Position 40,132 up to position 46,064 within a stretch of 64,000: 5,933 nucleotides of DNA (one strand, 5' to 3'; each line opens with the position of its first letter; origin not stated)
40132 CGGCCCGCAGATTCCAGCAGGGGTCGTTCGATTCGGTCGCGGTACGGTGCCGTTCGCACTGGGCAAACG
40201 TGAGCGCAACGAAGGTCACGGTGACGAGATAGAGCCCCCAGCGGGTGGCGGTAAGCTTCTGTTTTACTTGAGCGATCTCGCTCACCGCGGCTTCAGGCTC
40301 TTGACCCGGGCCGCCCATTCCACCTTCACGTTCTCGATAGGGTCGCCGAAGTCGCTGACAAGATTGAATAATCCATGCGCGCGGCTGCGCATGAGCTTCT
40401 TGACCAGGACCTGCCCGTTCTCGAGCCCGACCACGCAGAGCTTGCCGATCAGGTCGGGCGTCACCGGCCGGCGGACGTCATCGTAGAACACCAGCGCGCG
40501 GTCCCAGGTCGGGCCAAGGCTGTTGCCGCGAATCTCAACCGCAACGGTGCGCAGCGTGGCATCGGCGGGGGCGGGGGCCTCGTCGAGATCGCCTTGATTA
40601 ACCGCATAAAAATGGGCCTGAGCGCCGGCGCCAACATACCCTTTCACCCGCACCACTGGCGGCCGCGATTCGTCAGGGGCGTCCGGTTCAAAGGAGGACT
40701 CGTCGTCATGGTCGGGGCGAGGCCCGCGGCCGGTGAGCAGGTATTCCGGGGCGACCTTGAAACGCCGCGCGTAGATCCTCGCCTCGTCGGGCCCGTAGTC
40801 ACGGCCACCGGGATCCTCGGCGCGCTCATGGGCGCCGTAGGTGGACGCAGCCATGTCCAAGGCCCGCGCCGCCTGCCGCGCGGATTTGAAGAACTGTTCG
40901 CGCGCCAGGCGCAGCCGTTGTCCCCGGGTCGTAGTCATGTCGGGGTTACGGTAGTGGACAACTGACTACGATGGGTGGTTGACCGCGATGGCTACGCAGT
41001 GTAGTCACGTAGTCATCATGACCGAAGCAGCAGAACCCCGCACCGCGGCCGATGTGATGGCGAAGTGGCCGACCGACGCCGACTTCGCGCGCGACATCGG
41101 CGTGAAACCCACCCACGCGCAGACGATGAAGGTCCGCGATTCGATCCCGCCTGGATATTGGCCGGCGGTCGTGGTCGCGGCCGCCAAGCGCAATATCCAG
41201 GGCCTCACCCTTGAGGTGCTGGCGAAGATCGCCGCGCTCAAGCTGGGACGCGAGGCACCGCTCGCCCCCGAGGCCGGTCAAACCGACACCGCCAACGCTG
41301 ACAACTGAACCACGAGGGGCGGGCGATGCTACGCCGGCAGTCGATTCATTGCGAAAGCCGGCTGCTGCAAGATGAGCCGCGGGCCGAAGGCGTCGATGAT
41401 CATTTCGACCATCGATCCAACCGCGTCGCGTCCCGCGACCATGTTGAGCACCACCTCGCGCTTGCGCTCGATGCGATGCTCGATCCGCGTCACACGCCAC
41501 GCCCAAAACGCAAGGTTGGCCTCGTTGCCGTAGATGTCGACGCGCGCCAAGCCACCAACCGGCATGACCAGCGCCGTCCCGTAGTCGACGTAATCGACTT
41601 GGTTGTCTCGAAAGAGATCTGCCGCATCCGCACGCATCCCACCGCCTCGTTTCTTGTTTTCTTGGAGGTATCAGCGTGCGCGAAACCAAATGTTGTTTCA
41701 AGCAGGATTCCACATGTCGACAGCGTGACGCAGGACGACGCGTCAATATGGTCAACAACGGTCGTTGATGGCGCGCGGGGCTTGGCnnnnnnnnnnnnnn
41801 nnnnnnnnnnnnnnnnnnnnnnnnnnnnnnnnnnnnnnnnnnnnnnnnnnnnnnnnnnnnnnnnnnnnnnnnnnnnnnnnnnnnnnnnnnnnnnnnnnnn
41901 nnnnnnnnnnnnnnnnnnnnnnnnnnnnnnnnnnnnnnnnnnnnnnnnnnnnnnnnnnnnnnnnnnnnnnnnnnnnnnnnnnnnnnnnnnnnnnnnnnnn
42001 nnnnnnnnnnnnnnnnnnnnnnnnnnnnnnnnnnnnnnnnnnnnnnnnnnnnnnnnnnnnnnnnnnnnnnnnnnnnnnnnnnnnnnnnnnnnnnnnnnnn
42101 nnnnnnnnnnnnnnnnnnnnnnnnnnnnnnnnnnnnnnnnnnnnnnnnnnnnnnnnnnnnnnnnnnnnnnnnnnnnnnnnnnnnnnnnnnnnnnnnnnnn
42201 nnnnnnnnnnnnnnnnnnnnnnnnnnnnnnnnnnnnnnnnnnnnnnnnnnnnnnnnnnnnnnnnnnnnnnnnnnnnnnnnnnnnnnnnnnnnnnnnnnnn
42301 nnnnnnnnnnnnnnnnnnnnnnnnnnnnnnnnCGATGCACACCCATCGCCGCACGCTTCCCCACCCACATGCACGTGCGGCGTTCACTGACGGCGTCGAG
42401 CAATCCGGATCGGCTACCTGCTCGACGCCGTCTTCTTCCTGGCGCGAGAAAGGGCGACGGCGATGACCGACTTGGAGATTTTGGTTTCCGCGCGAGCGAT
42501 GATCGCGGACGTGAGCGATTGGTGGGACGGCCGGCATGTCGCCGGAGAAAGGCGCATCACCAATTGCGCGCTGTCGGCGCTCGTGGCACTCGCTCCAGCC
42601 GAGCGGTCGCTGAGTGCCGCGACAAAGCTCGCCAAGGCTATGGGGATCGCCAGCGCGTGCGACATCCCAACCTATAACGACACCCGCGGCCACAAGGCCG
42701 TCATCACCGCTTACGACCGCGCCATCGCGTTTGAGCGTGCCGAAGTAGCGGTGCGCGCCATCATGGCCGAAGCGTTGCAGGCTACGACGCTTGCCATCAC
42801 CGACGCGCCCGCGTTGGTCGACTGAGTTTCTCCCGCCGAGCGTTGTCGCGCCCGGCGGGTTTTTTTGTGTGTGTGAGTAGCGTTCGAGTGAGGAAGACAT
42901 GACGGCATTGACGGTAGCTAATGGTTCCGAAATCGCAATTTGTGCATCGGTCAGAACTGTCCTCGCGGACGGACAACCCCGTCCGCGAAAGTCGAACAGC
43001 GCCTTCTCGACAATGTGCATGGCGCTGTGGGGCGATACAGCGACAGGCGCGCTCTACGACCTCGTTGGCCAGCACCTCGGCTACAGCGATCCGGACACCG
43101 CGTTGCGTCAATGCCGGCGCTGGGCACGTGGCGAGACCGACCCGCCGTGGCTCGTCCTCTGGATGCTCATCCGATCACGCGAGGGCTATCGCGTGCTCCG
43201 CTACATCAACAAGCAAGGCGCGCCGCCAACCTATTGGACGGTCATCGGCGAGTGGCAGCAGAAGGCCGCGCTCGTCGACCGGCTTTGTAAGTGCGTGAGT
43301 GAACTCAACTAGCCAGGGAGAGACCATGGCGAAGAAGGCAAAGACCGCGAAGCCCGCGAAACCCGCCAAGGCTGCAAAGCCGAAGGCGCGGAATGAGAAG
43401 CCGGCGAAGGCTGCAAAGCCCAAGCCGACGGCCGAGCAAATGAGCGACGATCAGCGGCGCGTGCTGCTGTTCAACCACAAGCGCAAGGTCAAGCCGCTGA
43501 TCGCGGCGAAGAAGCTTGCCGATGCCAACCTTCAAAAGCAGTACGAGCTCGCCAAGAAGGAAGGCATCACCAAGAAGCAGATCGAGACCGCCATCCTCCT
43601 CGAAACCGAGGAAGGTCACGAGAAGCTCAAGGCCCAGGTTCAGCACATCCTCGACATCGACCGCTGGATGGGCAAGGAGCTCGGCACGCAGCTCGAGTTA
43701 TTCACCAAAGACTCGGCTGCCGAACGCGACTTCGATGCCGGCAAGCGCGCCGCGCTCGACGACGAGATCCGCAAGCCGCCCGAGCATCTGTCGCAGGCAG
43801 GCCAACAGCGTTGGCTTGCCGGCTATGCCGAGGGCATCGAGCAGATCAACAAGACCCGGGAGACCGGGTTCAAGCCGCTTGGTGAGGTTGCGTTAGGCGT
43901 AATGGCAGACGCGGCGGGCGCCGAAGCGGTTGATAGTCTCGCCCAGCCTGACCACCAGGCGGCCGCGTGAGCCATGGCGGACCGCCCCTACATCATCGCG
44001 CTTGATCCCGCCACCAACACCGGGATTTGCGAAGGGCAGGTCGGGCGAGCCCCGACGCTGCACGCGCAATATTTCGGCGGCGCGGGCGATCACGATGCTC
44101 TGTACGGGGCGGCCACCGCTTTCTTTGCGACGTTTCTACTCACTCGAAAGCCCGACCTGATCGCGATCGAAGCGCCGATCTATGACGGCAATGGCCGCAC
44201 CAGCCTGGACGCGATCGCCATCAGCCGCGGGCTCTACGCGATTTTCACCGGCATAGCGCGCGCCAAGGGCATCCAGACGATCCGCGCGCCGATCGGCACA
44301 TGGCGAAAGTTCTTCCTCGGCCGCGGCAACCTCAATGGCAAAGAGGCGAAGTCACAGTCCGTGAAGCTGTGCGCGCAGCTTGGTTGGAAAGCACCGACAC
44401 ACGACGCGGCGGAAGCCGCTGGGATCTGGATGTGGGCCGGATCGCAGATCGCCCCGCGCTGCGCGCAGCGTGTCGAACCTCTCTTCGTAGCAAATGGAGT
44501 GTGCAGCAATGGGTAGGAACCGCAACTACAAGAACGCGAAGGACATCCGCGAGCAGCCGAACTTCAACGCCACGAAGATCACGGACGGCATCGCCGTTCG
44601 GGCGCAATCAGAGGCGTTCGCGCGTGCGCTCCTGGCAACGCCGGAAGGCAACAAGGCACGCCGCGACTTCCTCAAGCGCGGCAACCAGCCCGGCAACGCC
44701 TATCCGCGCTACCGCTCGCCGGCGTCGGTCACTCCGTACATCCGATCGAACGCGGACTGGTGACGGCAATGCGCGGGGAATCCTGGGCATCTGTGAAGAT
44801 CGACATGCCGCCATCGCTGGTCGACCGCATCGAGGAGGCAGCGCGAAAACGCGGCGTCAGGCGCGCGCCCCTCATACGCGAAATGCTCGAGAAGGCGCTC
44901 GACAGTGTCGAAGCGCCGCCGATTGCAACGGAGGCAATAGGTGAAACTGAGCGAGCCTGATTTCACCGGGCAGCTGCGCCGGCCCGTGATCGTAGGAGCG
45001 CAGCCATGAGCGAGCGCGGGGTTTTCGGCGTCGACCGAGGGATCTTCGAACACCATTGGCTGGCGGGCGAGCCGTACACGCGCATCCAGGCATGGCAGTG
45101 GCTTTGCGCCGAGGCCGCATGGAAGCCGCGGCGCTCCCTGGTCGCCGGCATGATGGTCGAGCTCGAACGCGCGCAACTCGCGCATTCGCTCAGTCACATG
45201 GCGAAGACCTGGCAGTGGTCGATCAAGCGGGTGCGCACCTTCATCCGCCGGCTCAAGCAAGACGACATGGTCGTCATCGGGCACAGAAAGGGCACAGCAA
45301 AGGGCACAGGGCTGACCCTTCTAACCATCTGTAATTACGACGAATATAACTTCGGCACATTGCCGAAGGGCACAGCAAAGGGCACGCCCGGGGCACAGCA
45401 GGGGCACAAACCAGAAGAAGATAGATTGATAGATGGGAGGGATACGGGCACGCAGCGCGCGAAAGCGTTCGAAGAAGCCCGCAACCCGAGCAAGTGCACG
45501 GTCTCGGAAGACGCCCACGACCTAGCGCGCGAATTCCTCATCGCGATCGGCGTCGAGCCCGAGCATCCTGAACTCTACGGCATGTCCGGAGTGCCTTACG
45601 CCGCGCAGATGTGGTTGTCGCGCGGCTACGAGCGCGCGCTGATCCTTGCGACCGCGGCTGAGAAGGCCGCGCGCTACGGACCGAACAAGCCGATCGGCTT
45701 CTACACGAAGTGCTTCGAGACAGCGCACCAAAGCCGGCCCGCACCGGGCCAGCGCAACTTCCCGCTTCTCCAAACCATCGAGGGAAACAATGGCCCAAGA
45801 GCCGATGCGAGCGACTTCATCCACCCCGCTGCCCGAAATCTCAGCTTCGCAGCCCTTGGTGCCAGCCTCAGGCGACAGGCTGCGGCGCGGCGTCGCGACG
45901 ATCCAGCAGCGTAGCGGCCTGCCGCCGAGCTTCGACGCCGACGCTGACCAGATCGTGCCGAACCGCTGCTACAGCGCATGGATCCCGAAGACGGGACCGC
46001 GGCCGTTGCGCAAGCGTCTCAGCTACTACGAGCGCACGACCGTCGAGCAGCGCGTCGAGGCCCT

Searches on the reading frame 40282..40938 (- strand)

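Call 32: search_protein_families(library=phrogs, proteins=[window:40282-40938:-], max_evalue=0.001)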
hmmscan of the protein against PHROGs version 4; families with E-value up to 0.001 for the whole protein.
window:40282-40938:- (218 aa): 2 families
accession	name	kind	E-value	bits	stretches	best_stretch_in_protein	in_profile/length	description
phrog_4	-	transcription regulation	4.2e-12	46.7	1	2-198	134-313/400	transcriptional repressor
phrog_2328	-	transcription regulation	7.3e-06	26.8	1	5-95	16-102/128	transcriptional repressor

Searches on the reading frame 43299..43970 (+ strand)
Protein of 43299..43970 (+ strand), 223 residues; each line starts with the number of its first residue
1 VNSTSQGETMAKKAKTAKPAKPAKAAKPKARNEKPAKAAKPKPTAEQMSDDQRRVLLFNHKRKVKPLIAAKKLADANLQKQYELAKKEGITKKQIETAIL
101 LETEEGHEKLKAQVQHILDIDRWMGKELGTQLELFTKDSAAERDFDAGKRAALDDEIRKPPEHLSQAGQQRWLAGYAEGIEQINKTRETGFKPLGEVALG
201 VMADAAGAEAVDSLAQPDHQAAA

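Call 9: search_protein_families(library=pfam, proteins=[window:43299-43970:+], max_evalue=0.01)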
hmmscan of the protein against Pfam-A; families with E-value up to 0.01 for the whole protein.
window:43299-43970:+ (223 aa): 0 families

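Call 10: search_protein_families(library=phrogs, proteins=[window:43299-43970:+], max_evalue=0.01)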
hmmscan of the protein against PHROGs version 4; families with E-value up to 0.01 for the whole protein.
window:43299-43970:+ (223 aa): 1 family
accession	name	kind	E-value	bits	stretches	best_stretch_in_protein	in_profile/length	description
phrog_26995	-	unknown function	2.7e-08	35.1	1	49-185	9-147/178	-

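Call 68: list_cluster_members(proteins=[window:43299-43970:+, window:43974-44516:+, window:44494-44763:+, window:44760-44960:+, window:45006-45914:+, P0001, window:47389-48153:+, window:53116-53724:+, window:42463-42825:+, window:40282-40938:-])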
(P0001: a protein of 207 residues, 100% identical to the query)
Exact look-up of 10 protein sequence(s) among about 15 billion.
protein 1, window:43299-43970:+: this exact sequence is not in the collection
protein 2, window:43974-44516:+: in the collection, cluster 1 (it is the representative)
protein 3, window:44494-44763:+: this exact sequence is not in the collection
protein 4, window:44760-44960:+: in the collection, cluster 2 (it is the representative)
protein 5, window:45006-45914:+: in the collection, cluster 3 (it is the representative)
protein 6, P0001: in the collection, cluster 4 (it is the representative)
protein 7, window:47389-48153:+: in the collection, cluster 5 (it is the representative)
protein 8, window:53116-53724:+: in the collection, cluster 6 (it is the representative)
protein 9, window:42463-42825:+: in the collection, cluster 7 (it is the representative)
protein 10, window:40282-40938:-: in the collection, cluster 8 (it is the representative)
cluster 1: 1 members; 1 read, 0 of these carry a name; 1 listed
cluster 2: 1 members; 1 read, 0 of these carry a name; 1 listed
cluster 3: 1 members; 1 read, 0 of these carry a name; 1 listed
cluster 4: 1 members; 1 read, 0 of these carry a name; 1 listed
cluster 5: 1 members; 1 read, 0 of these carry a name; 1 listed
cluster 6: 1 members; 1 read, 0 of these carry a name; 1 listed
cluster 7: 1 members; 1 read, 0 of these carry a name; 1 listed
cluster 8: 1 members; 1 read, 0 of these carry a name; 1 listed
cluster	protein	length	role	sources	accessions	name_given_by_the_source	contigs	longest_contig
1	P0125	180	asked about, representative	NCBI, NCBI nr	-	-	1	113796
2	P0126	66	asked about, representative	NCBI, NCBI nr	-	-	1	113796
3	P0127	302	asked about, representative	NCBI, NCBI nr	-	-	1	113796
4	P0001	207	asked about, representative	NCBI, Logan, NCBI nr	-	-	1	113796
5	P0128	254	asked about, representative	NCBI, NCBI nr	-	-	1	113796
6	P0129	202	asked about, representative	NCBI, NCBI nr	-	-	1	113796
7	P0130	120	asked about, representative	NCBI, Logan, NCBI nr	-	-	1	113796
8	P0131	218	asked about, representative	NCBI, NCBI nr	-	-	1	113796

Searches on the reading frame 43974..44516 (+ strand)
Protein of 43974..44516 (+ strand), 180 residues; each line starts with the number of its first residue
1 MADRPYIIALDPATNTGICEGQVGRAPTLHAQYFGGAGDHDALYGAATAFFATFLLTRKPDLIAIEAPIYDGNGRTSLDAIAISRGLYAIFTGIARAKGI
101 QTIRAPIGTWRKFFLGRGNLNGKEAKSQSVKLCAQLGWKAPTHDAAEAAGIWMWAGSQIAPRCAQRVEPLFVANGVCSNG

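Call 9: search_protein_families(library=pfam, proteins=[window:43974-44516:+], max_evalue=0.01)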
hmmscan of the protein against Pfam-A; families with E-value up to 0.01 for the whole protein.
window:43974-44516:+ (180 aa): 0 families

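Call 10: search_protein_families(library=phrogs, proteins=[window:43974-44516:+], max_evalue=0.01)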
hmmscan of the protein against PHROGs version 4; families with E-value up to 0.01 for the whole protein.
window:43974-44516:+ (180 aa): 1 family
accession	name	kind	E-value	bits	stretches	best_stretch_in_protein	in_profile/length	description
phrog_159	-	DNA, RNA and nucleotide metabolism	2.3e-13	50.8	1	1-155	84-246/330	RuvC-like Holliday junction resolvase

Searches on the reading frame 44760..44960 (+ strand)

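Call 9: search_protein_families(library=pfam, proteins=[window:44760-44960:+], max_evalue=0.01)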
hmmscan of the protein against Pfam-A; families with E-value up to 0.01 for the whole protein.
window:44760-44960:+ (66 aa): 3 families
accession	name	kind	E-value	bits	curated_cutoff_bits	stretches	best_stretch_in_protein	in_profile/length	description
PF01402.27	RHH_1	-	9.3e-06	25.9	20.5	1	12-48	2-38/39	Ribbon-helix-helix protein, copG family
PF12651.13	RHH_3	-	0.001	19.4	21.6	1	12-45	5-38/44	Ribbon-helix-helix domain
PF12441.14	CopG_antitoxin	-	0.0089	17.2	28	0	10-45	43-78/79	CopG antitoxin of type II toxin-antitoxin system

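Call 10: search_protein_families(library=phrogs, proteins=[window:44760-44960:+], max_evalue=0.01)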
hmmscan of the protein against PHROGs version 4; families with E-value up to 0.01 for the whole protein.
window:44760-44960:+ (66 aa): 2 families
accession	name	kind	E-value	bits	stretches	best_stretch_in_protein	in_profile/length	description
phrog_7325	-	transcription regulation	1.3e-05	26.4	1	16-52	63-99/151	CopG-like transcriptional repressor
phrog_4738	-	transcription regulation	0.00027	21.6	1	8-52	13-58/59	transcriptional repressor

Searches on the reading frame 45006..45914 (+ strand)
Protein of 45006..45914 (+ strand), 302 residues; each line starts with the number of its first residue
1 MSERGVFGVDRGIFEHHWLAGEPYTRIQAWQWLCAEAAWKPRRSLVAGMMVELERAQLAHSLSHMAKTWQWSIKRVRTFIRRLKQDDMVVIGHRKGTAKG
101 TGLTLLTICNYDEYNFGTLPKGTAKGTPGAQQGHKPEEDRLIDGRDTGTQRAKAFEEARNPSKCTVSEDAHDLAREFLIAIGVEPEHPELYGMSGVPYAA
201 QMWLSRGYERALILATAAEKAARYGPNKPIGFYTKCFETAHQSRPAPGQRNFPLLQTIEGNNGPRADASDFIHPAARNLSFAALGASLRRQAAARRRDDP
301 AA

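Call 9: search_protein_families(library=pfam, proteins=[window:45006-45914:+], max_evalue=0.01)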
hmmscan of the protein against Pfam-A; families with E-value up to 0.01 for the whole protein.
window:45006-45914:+ (302 aa): 0 families

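Call 10: search_protein_families(library=phrogs, proteins=[window:45006-45914:+], max_evalue=0.01)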
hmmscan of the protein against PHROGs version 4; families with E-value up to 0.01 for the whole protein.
window:45006-45914:+ (302 aa): 5 families
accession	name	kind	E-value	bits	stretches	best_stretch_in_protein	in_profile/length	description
phrog_35955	-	unknown function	1.3e-23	84.8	1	5-171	3-172/285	-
phrog_2514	-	DNA, RNA and nucleotide metabolism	1.1e-11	45.6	1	9-121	8-117/270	DnaD-like helicase loader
phrog_27581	-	unknown function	2.6e-08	34.9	1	4-115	26-136/216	-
phrog_186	-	DNA, RNA and nucleotide metabolism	2.1e-06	28.6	1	9-135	25-126/308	DnaD-like helicase loader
phrog_428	-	DNA, RNA and nucleotide metabolism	0.0014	18.8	1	59-128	127-193/455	replication initiation protein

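Call 69: find_related_loci(query=window:45006-45911:+, collection=viral_contigs, flank=4000)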
Query window:45006-45911:+ (302 aa) in viral_contigs; peptide patterns used: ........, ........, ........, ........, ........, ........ (x = any residue, [..] = any of these).
2 stretches matched a pattern, but none encodes a relative of the query by tblastn (E <= 1e-3).

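Call 77: search_protein_families(library=ncbifam, proteins=[window:45006-45914:+], max_evalue=1)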
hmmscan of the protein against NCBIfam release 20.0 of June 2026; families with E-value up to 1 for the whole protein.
window:45006-45914:+ (302 aa): 0 families

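Call 78: search_protein_families(library=padloc, proteins=[window:45006-45914:+], max_evalue=1)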
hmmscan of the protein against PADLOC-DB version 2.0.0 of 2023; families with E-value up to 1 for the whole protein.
window:45006-45914:+ (302 aa): 0 families
